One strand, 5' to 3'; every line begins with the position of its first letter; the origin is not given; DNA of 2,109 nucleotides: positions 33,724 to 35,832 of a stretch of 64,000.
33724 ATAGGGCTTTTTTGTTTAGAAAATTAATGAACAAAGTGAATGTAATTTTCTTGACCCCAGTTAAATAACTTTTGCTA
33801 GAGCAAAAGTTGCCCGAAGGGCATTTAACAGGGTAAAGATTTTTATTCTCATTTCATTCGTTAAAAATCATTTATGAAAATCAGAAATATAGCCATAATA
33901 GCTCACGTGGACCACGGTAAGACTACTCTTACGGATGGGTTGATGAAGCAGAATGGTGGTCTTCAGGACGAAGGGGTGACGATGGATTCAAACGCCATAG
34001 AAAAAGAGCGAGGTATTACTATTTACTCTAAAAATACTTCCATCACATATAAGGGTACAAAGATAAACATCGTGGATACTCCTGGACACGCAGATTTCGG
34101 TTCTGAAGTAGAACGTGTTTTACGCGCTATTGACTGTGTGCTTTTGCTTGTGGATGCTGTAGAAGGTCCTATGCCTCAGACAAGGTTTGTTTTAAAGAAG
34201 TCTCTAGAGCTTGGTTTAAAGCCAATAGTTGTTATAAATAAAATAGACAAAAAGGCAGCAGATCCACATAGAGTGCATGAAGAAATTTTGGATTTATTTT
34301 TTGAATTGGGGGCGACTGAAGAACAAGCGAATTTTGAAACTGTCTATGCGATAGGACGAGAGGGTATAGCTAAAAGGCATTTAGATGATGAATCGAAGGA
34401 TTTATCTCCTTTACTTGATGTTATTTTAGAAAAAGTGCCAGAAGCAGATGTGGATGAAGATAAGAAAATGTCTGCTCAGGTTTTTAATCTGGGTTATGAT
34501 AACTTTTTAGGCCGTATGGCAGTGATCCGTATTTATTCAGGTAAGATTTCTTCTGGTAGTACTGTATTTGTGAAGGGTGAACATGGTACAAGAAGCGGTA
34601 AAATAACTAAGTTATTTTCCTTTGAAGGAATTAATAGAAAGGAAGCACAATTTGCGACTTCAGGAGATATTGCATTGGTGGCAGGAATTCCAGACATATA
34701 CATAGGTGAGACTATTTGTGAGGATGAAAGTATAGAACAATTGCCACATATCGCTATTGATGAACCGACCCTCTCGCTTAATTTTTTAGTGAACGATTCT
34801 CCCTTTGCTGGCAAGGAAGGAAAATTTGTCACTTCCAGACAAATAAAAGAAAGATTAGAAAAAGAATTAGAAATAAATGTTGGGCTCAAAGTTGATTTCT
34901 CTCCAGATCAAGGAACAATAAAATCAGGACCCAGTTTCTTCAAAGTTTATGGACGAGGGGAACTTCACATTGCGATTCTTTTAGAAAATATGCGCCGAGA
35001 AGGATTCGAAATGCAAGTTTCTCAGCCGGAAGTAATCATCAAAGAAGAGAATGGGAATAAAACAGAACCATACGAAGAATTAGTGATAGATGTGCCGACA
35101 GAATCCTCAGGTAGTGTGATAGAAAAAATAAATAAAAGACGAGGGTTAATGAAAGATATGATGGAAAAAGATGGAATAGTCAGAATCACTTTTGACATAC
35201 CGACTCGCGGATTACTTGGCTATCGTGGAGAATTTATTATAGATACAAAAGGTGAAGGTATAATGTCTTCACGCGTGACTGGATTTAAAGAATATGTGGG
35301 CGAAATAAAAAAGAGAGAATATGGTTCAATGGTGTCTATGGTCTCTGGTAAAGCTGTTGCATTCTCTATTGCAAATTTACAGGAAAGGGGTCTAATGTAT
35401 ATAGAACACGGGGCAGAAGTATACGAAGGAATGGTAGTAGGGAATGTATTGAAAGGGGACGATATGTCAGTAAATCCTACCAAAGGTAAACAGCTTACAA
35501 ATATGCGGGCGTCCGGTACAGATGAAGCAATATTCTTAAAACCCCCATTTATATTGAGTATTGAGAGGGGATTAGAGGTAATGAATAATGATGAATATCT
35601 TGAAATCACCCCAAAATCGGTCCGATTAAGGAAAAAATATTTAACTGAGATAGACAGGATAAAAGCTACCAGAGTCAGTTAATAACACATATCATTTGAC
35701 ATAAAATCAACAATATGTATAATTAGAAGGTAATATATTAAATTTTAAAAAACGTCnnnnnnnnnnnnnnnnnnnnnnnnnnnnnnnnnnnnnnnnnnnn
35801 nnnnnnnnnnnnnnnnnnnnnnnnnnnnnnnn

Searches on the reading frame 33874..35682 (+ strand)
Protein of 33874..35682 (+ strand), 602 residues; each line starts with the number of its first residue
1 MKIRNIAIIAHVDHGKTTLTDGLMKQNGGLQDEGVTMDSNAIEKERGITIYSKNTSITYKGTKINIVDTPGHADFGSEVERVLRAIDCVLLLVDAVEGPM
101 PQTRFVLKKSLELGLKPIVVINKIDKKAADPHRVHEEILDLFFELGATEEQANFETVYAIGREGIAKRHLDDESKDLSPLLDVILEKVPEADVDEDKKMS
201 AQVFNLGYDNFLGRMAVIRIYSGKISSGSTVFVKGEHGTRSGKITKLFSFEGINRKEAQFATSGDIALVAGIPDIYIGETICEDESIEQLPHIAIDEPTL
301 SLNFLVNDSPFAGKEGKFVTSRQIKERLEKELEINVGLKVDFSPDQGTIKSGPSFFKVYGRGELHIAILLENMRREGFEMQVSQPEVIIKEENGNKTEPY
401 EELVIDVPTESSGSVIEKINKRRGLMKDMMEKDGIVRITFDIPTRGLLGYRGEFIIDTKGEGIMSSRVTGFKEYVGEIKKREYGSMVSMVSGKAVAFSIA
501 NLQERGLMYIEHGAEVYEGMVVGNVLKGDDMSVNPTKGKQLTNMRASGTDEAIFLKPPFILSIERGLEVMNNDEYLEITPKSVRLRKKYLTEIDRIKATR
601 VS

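Call 13: search_protein_families(library=pfam, proteins=[window:33874-35682:+], max_evalue=0.01)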
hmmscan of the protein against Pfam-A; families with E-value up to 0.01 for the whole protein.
window:33874-35682:+ (602 aa): 9 families
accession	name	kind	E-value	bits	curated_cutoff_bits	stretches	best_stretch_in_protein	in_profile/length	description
PF00009.33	GTP_EFTU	-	2e-51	174.7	26.5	1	2-189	2-187/188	Elongation factor Tu GTP binding domain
PF21018.2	BipA_C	-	7.9e-40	135.5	23.8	1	484-591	2-109/110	TypA/BipA C-terminal domain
PF00679.30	EFG_C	-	4.5e-20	71.9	27.9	1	397-481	3-88/89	Elongation factor G C-terminus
PF03144.31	GTP_EFTU_D2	-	7.2e-11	42.8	30.3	1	213-282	1-73/73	Elongation factor Tu domain 2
PF22042.2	EF-G_D2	-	7.8e-09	36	27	1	199-283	2-83/84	Elongation factor G domain 2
PF01926.29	MMR_HSR1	-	3.2e-07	30.9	21.9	1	6-123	2-113/113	50S ribosome-binding GTPase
PF02421.24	FeoB_N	-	3.9e-05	23.7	27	1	46-140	31-131/156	Ferrous iron transport protein B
PF00735.24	Septin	-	0.0016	18.2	26.2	1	6-75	7-75/280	Septin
PF04548.22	AIG1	-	0.0025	17.6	27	1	45-91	32-79/212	AIG1 family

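Call 84: find_homologous_proteins(query=window:33874-35682:+, max_evalue=1e-100)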
Query window:33874-35682:+ (602 aa): 8000 proteins with E <= 1e-100 among 8000 candidates; the best 120 are listed.
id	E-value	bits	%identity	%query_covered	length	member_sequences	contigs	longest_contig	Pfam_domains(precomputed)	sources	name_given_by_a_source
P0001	0.0e+0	1320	100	100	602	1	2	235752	PF21018.3,PF01926.30,PF00679.31,PF00009.34,PF03144.32,PF22042.3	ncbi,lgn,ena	-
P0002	0.0e+0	1181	89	100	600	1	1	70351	PF21018.3,PF01926.30,PF00679.31,PF00009.34,PF03144.32,PF22042.3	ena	-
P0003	0.0e+0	1181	89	100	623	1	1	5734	PF21018.3,PF01926.30,PF00679.31,PF00009.34,PF03144.32,PF22042.3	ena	-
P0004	0.0e+0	1175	88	100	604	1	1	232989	PF21018.3,PF01926.30,PF00679.31,PF00009.34,PF03144.32,PF22042.3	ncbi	-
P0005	0.0e+0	1174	88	100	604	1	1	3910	PF21018.3,PF01926.30,PF00679.31,PF00009.34,PF03144.32,PF22042.3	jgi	jgi:GTP-binding protein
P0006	0.0e+0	1171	88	100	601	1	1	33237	PF21018.3,PF01926.30,PF00679.31,PF00009.34,PF03144.32,PF22042.3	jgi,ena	-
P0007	0.0e+0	1171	89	100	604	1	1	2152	PF21018.3,PF01926.30,PF00679.31,PF00009.34,PF03144.32,PF22042.3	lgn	-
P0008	0.0e+0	1171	88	100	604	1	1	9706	PF21018.3,PF01926.30,PF00679.31,PF00009.34,PF03144.32,PF22042.3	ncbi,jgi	ncbi:MAG: translational GTPase TypA [Candidatus Paceibacterota bacterium]|jgi:GTP-binding protein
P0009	0.0e+0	1170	88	100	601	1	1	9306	PF21018.3,PF01926.30,PF00679.31,PF00009.34,PF03144.32,PF22042.3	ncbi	-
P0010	0.0e+0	1170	88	100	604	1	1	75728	PF21018.3,PF01926.30,PF00679.31,PF00009.34,PF03144.32,PF22042.3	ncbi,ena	-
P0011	0.0e+0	1169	87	100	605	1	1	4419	PF21018.3,PF01926.30,PF00679.31,PF00009.34,PF03144.32,PF22042.3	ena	-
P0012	0.0e+0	1168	87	100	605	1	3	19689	PF21018.3,PF01926.30,PF00679.31,PF00009.34,PF03144.32,PF22042.3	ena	-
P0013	0.0e+0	1167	88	100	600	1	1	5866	PF21018.3,PF01926.30,PF00679.31,PF00009.34,PF03144.32,PF22042.3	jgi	jgi:GTP-binding protein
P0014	0.0e+0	1166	88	99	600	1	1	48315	PF21018.3,PF01926.30,PF00679.31,PF02421.25,PF00009.34,PF03144.32,PF22042.3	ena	-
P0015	0.0e+0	1163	87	100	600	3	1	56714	PF21018.3,PF01926.30,PF00679.31,PF00009.34,PF03144.32,PF22042.3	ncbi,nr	ncbi:translational GTPase TypA [Candidatus Nomurabacteria bacterium]|nr:translational GTPase TypA [C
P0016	0.0e+0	1162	88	100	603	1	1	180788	PF21018.3,PF01926.30,PF00679.31,PF00009.34,PF03144.32,PF22042.3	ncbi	-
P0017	0.0e+0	1162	89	100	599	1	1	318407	PF21018.3,PF01926.30,PF00679.31,PF00009.34,PF03144.32,PF22042.3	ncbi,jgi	ncbi:MAG: translational GTPase TypA [Candidatus Paceibacterota bacterium]|jgi:GTP-binding protein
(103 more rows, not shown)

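Call 85: find_encoding_contigs(protein=P0001, flank=600, max_places=2)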
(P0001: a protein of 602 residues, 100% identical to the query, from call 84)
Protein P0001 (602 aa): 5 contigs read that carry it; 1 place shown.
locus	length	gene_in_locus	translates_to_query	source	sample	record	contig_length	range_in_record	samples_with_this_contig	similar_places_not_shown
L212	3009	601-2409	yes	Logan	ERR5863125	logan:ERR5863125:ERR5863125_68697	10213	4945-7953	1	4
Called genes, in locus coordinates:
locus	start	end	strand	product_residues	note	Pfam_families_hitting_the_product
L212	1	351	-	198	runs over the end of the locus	PF03167:UDG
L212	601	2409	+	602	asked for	PF00009:GTP_EFTU, PF01926:MMR_HSR1 (weak), PF22042:EF-G_D2, PF03144:GTP_EFTU_D2, PF00679:EFG_C, PF21018:BipA_C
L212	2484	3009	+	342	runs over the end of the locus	PF04545:Sigma70_r4, PF05066:HARE-HTH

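Call 86: find_encoding_contigs(protein=P0002, flank=600, max_places=1)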
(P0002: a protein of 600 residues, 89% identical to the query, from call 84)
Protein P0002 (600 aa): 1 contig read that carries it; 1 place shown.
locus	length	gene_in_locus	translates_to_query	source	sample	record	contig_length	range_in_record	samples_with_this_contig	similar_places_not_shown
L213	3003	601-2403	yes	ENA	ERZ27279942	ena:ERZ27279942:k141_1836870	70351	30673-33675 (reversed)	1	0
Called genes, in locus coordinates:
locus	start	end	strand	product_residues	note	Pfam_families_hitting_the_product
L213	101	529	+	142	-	-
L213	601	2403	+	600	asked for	PF00009:GTP_EFTU, PF01926:MMR_HSR1 (weak), PF22042:EF-G_D2, PF03144:GTP_EFTU_D2, PF00679:EFG_C, PF21018:BipA_C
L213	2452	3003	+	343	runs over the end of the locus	PF04545:Sigma70_r4, PF05066:HARE-HTH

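Call 87: find_encoding_contigs(protein=P0004, flank=600, max_places=1)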
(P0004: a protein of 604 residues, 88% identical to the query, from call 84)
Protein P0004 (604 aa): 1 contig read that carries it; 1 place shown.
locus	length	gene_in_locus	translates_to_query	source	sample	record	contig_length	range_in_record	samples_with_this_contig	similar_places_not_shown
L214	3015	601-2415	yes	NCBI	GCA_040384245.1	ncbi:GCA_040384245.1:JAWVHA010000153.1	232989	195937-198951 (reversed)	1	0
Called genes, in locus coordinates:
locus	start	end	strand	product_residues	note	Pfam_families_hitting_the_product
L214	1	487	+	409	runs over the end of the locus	PF00155:Aminotran_1_2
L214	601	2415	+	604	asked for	PF00009:GTP_EFTU, PF01926:MMR_HSR1 (weak), PF22042:EF-G_D2, PF03144:GTP_EFTU_D2, PF00679:EFG_C, PF21018:BipA_C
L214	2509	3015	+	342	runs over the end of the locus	PF04545:Sigma70_r4, PF05066:HARE-HTH (weak)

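Call 88: find_encoding_contigs(protein=P0017, flank=600, max_places=1)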
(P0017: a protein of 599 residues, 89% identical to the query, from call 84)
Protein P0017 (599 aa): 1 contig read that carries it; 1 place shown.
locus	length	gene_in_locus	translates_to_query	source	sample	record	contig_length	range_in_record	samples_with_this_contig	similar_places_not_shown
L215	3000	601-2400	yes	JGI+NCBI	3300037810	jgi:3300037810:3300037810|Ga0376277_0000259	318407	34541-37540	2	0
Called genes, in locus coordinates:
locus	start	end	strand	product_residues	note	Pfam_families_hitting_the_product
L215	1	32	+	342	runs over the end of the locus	PF00512:HisKA, PF02518:HATPase_c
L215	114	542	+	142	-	-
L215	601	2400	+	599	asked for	PF00009:GTP_EFTU, PF01926:MMR_HSR1 (weak), PF22042:EF-G_D2, PF03144:GTP_EFTU_D2, PF00679:EFG_C, PF21018:BipA_C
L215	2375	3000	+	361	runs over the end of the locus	PF04545:Sigma70_r4, PF05066:HARE-HTH (weak)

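Call 89: find_encoding_contigs(protein=P0016, flank=600, max_places=1)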
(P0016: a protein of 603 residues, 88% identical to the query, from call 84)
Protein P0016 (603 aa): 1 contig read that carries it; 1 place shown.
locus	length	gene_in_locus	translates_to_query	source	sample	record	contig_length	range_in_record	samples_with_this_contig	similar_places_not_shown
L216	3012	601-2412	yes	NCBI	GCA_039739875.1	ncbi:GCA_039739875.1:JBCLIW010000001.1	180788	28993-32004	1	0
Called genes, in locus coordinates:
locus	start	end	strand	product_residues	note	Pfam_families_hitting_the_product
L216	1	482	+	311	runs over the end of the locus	PF06790:UPF0259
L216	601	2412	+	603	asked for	PF00009:GTP_EFTU, PF01926:MMR_HSR1 (weak), PF22042:EF-G_D2, PF03144:GTP_EFTU_D2, PF00679:EFG_C, PF21018:BipA_C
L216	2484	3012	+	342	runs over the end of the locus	PF04545:Sigma70_r4, PF05066:HARE-HTH (weak)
